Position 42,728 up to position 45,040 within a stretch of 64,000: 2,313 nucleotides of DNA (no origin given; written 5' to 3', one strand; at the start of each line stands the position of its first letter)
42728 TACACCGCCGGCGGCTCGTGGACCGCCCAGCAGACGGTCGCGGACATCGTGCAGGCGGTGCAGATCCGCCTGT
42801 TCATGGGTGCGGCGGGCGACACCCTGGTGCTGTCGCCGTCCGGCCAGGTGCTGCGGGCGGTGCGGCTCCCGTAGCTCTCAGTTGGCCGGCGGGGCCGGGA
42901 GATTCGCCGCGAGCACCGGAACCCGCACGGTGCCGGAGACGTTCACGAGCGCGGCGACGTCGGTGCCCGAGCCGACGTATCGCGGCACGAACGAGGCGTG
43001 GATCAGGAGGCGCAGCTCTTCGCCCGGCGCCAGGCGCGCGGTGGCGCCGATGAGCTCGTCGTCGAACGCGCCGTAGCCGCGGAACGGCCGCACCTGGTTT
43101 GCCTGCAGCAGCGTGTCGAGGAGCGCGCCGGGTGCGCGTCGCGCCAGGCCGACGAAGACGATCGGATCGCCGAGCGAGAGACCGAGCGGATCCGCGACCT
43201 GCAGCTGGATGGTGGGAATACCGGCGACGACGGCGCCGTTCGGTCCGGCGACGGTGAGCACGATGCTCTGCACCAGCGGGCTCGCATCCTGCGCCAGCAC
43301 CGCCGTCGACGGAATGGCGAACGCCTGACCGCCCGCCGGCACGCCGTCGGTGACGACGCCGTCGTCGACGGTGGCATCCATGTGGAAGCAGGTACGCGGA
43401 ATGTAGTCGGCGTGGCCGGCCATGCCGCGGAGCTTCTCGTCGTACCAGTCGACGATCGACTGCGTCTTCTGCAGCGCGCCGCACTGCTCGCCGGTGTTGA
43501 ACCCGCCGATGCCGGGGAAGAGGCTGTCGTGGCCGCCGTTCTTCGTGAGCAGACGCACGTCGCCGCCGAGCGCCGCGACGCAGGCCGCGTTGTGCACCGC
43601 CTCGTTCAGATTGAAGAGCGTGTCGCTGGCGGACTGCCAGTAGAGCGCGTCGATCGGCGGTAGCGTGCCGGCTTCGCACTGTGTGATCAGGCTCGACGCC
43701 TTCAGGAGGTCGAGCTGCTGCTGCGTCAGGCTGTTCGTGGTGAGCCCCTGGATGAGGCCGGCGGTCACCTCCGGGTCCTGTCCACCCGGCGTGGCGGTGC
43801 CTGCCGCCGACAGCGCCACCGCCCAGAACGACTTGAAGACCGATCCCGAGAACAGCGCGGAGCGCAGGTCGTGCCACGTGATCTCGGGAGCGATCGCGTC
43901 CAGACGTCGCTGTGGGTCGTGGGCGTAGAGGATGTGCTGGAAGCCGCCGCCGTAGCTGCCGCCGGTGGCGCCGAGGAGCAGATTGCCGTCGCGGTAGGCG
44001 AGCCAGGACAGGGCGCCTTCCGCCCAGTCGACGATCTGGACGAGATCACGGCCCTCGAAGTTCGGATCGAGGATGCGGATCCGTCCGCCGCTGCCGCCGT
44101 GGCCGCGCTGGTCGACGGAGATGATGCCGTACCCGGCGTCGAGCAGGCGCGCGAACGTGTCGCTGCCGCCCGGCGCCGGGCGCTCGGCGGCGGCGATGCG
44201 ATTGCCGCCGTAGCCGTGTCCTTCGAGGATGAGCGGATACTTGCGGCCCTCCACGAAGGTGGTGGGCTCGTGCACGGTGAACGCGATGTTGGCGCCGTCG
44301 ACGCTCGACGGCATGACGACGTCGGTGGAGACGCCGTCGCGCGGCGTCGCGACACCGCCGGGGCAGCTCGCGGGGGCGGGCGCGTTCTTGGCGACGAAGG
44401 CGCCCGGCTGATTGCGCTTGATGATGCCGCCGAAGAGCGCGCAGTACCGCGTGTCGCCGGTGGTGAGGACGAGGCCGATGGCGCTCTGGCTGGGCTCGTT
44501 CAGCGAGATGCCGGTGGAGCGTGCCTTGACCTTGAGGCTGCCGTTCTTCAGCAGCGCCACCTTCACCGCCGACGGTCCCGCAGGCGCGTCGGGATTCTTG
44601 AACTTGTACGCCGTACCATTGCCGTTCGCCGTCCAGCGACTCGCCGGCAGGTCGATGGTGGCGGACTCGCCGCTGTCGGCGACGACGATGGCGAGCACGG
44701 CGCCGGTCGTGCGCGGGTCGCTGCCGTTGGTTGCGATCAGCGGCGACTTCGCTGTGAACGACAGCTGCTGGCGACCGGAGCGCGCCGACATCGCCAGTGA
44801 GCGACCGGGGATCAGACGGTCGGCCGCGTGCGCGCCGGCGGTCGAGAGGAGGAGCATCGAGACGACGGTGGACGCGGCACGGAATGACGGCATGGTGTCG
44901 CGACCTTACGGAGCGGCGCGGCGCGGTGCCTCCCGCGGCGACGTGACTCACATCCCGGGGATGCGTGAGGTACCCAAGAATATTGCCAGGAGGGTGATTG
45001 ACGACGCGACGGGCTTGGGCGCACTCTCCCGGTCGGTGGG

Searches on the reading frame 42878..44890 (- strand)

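Call 74: search_protein_families(library=pfam, proteins=[window:42878-44890:-], max_evalue=0.0001)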
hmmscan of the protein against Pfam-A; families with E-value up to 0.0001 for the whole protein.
window:42878-44890:- (670 aa): 1 family
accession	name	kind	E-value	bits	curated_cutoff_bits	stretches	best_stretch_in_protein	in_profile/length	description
PF02129.25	Peptidase_S15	-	3.6e-18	66.6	23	1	198-354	1-145/262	X-Pro dipeptidyl-peptidase (S15 family)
